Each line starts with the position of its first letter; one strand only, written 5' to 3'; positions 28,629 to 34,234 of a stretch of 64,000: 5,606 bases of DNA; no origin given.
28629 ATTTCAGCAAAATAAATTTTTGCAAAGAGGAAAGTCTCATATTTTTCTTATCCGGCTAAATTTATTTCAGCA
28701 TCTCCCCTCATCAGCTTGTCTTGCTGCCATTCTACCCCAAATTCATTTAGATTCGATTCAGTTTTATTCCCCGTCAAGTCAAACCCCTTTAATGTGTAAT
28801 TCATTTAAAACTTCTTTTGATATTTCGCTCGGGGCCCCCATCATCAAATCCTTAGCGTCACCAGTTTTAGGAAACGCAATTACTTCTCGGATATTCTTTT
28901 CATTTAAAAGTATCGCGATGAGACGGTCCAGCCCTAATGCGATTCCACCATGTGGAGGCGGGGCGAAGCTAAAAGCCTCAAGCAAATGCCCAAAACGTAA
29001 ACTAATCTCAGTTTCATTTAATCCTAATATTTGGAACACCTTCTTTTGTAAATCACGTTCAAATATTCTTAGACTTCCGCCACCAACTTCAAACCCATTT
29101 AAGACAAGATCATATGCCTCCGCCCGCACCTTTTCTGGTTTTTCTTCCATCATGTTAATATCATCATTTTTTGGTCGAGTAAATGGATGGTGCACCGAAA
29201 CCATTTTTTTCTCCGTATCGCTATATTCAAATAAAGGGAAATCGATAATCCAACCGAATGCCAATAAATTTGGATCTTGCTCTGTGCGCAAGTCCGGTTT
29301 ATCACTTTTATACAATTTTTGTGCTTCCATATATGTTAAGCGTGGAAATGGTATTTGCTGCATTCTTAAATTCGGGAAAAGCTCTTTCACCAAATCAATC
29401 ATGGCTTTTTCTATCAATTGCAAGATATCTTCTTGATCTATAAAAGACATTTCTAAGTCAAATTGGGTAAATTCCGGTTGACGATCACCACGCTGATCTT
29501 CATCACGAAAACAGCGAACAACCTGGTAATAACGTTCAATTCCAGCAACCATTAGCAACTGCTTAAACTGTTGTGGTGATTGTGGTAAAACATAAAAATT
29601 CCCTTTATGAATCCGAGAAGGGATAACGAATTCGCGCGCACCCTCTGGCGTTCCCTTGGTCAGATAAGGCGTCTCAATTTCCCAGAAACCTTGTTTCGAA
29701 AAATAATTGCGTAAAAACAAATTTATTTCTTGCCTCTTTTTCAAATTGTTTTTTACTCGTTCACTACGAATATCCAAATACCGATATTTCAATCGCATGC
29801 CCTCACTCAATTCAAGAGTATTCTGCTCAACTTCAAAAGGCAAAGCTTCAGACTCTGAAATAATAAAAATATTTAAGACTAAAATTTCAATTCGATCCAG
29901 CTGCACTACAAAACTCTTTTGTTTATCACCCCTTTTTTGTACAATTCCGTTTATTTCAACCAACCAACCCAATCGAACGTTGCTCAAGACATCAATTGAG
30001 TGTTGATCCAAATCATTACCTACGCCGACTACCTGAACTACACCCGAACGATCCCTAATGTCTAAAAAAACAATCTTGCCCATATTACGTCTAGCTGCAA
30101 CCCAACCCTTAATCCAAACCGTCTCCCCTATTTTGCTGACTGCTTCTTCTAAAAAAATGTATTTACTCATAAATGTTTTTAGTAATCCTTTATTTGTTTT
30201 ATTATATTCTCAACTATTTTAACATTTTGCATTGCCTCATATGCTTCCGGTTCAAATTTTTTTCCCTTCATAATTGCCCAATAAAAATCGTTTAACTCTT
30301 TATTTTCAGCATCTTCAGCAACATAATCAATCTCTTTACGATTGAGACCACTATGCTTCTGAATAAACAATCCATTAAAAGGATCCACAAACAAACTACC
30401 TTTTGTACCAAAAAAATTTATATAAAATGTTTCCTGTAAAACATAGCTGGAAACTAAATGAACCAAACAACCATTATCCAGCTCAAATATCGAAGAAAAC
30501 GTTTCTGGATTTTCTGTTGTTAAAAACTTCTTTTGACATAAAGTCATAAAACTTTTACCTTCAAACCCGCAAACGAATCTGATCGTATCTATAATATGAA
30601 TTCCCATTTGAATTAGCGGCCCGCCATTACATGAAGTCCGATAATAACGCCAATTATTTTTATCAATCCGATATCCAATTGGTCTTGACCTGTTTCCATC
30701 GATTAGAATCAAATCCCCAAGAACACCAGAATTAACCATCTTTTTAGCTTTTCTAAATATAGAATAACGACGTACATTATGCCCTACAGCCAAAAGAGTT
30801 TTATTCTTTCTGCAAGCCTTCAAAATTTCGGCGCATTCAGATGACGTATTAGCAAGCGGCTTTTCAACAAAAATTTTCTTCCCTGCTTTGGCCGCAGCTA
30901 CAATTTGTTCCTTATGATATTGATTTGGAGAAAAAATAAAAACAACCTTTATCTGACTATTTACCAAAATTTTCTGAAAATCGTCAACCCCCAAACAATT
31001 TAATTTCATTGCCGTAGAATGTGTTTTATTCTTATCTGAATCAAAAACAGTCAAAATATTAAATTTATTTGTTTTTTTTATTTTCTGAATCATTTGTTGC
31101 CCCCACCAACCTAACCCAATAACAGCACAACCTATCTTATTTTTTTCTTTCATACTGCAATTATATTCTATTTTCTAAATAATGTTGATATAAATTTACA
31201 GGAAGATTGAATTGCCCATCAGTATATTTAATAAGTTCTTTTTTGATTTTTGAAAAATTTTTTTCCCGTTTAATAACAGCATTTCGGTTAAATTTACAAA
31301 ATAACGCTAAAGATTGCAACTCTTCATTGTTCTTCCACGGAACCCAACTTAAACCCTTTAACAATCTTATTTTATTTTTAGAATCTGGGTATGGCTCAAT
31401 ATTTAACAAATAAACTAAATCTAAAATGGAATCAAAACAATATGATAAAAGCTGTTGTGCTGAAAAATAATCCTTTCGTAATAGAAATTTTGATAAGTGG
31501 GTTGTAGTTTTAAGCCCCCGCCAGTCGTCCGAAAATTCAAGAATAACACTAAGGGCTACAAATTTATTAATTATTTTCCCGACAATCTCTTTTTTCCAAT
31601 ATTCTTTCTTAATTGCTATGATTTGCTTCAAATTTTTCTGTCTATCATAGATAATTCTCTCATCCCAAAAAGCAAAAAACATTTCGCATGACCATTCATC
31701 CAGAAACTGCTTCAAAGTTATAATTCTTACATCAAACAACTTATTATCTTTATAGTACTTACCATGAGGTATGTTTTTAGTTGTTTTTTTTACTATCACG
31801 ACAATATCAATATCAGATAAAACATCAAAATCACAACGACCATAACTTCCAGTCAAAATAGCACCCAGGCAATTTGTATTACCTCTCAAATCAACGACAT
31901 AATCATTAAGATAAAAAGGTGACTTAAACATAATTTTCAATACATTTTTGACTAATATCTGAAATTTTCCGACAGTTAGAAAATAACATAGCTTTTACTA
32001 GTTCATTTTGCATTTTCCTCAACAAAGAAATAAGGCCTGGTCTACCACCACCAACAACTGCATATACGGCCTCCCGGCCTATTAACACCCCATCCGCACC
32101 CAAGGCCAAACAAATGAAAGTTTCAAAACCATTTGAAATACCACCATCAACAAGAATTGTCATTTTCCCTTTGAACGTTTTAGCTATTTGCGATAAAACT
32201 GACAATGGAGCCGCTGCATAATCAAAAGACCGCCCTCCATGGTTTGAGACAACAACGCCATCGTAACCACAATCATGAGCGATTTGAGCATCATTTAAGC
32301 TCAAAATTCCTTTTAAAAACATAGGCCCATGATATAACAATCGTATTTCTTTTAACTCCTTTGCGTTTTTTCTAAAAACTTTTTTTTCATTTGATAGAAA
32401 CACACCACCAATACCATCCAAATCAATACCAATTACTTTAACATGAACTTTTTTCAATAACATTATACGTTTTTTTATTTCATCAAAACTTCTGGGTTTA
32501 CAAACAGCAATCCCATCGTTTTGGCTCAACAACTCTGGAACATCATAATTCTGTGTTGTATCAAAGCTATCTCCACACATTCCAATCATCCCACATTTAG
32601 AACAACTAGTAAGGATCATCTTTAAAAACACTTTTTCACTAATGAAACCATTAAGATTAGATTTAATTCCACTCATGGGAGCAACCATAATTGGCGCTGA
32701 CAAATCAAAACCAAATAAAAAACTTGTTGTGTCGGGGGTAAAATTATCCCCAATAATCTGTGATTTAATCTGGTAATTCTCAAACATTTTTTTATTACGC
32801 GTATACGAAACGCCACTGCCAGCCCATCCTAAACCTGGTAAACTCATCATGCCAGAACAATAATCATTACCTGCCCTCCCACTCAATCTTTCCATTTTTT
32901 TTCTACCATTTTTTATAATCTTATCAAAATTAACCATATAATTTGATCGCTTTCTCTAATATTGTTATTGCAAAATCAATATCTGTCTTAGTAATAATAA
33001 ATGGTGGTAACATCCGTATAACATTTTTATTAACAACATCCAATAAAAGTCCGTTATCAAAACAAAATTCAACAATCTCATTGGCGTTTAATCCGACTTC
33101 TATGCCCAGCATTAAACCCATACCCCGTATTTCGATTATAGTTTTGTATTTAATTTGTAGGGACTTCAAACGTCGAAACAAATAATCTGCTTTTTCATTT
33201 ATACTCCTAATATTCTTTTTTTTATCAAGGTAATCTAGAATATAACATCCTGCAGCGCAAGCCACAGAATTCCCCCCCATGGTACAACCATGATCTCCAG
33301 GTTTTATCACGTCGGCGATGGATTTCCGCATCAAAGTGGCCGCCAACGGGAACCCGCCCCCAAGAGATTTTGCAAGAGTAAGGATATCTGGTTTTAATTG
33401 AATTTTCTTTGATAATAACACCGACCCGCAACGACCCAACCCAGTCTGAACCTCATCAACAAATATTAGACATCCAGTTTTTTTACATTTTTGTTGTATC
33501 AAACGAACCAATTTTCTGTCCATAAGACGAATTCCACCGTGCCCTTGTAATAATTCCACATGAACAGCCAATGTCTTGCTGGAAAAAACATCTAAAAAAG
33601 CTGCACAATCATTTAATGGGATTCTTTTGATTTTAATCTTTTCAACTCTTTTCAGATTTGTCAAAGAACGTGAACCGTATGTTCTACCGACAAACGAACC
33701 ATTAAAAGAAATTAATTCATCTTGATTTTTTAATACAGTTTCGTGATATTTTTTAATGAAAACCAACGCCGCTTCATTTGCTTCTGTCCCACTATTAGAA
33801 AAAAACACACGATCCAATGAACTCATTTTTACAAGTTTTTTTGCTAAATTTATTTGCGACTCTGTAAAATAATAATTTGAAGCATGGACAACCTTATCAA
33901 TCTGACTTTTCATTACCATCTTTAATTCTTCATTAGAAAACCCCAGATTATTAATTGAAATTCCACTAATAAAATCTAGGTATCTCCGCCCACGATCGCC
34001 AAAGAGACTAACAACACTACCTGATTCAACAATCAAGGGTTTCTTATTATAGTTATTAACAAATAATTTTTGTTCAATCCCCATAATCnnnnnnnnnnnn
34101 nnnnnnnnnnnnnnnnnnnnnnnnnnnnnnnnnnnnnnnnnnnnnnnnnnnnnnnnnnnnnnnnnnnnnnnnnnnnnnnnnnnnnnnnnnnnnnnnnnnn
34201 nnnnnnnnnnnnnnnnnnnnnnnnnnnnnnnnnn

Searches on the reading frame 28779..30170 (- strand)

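Call 16: search_protein_families(library=pfam, proteins=[window:28779-30170:-], max_evalue=0.001)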
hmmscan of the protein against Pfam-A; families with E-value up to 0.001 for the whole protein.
window:28779-30170:- (463 aa): 3 families
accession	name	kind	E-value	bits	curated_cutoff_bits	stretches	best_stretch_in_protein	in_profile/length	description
PF00152.25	tRNA-synt_2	-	9.9e-112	373.4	25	1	123-436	2-307/308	tRNA synthetases class II (D, K and N)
PF01336.31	tRNA_anti-codon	-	5.5e-13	49.1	27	1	18-97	1-75/75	OB-fold nucleic acid binding domain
PF00587.30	tRNA-synt_2b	-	0.00056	20.5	29.3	1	213-424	38-178/179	tRNA synthetase class II core domain (G, H, P, S and T)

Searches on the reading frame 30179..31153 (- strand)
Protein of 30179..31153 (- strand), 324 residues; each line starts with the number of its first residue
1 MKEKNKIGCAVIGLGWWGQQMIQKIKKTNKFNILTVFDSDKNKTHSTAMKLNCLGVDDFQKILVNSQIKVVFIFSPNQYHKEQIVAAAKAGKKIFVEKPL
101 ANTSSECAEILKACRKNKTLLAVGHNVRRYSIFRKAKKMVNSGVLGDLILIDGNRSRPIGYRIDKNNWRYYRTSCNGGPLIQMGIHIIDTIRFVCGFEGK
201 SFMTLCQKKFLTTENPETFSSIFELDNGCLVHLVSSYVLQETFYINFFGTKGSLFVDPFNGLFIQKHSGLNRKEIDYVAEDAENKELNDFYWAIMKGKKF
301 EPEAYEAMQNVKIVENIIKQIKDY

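Call 38: search_protein_families(library=pfam, proteins=[window:30179-31153:-], max_evalue=0.00001)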
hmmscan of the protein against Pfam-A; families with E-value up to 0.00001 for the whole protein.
window:30179-31153:- (324 aa): 4 families
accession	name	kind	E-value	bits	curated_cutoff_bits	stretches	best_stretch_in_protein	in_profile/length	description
PF01408.29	GFO_IDH_MocA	-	5.1e-24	85.7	24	1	7-125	1-120/120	Oxidoreductase family, NAD-binding Rossmann fold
PF22725.1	GFO_IDH_MocA_C3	-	1.3e-20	74.1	27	1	133-254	1-123/124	GFO/IDH/MocA C-terminal domain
PF02894.22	GFO_IDH_MocA_C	-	2.7e-13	50.7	22.9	1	137-321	1-210/218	Oxidoreductase family, C-terminal alpha/beta domain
PF02629.25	CoA_binding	-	4.9e-06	27.7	22.3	1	7-95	4-91/97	CoA binding domain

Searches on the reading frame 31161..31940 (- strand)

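Call 90: search_protein_families(library=pfam, proteins=[window:31161-31940:-], max_evalue=0.001)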
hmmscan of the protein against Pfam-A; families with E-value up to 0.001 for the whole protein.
window:31161-31940:- (259 aa): 2 families
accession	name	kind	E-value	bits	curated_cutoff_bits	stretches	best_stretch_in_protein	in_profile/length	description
PF01909.29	NTP_transf_2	-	2e-05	25.3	21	1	27-97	17-47/93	Nucleotidyltransferase domain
PF18765.7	Polbeta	-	0.00064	20.3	26.9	0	20-55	9-44/93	Polymerase beta, Nucleotidyltransferase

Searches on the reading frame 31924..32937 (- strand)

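Call 37: search_protein_families(library=pfam, proteins=[window:31924-32937:-], max_evalue=0.00001)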
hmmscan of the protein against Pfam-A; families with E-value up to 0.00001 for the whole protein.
window:31924-32937:- (337 aa): 1 family
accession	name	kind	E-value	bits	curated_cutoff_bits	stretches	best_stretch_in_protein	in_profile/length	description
PF01070.24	FMN_dh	-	2e-53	182.1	24.9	2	191-334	206-349/350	FMN-dependent dehydrogenase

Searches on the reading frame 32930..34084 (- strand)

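Call 37: search_protein_families(library=pfam, proteins=[window:32930-34084:-], max_evalue=0.00001)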
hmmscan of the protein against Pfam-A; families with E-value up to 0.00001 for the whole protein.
window:32930-34084:- (384 aa): 1 family
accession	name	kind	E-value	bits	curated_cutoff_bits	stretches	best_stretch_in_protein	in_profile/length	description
PF00202.27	Aminotran_3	-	6.4e-87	292.3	30.5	1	13-380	7-403/403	Aminotransferase class-III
